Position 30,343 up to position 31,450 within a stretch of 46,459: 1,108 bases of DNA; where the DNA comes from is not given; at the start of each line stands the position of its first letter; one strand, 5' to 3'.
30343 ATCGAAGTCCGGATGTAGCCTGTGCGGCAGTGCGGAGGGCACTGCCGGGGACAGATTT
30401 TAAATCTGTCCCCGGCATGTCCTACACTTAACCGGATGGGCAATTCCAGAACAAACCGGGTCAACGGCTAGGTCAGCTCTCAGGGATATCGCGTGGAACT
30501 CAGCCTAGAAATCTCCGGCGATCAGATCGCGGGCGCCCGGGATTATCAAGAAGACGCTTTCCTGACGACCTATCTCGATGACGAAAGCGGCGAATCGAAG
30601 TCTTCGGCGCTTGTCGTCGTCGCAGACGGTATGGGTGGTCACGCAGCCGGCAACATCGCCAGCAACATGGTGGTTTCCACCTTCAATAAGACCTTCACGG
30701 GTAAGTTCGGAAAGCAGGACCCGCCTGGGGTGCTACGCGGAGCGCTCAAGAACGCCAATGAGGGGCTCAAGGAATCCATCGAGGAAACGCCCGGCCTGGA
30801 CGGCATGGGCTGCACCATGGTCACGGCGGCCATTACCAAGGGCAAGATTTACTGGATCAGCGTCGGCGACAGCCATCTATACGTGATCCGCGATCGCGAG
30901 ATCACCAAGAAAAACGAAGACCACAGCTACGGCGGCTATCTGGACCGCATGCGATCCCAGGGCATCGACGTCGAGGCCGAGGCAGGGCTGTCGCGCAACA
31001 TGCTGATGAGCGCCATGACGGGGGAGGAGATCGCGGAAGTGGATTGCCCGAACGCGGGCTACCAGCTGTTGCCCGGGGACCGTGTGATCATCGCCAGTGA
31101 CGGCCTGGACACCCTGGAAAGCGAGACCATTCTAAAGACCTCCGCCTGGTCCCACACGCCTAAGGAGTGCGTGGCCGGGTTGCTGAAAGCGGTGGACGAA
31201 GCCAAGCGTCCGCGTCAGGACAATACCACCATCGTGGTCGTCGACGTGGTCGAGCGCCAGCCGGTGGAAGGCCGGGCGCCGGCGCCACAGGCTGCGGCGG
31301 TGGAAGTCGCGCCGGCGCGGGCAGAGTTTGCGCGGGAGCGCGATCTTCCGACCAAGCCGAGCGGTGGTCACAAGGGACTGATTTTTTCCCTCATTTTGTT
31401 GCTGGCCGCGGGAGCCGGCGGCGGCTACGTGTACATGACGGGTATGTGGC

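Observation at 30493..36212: Kinase/phosphatase pair with unusual sensor fusions converging on a lipoprotein, membrane-GNAT and GT2 cassette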

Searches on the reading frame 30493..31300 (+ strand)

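Call 80: search_solved_structures(query=window:30493-31300:+, max_evalue=0.00001)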
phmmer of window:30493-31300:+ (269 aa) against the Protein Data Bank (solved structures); distinct sequences matched with E-value up to 0.00001: 18.
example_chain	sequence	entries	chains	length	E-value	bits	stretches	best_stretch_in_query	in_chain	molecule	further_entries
2cm1_A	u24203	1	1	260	9.6e-23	84.2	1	36-254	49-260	SERINE THREONINE PROTEIN PHOSPHATASE PSTP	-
1txo_A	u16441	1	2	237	5.1e-22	81.8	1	36-252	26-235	Putative Bacterial Enzyme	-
6jkv_A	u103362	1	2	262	7.5e-18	68.1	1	26-250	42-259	PppA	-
2j82_A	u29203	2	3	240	1.1e-17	67.6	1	35-252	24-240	PROTEIN SERINE-THREONINE PHOSPHATASE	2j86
5iti_A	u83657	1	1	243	1.1e-17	67.5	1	35-252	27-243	Protein serin-threonin phosphatase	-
2y09_A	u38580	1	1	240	1.5e-16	63.9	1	35-252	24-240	PROTEIN SERIN-THREONIN PHOSPHATASE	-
2xzv_A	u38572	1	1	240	1.5e-16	63.9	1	35-252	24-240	PROTEIN SERIN-THREONIN PHOSPHATASE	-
5d2u_A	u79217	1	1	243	2.8e-16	63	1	35-252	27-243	Protein serin-threonin phosphatase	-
2jfr_A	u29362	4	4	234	3.1e-16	62.8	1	39-252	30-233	SER-THR PHOSPHATASE MSPP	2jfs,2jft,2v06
6ihl_A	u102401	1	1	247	2e-14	56.9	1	37-206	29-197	Phosphorylated protein phosphatase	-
6ihr_A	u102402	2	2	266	2.5e-14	56.6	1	37-206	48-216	Phosphorylated protein phosphatase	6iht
6ihs_A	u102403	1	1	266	2.5e-14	56.6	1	37-206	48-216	Phosphorylated protein phosphatase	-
5f1m_A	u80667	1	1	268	2.5e-14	56.6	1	37-206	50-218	Phosphorylated protein phosphatase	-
2pk0_A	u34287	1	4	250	4.9e-14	55.6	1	38-216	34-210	Serine/threonine protein phosphatase Stp1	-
6ihw_A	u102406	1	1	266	5.8e-14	55.4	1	37-205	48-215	Phosphorylated protein phosphatase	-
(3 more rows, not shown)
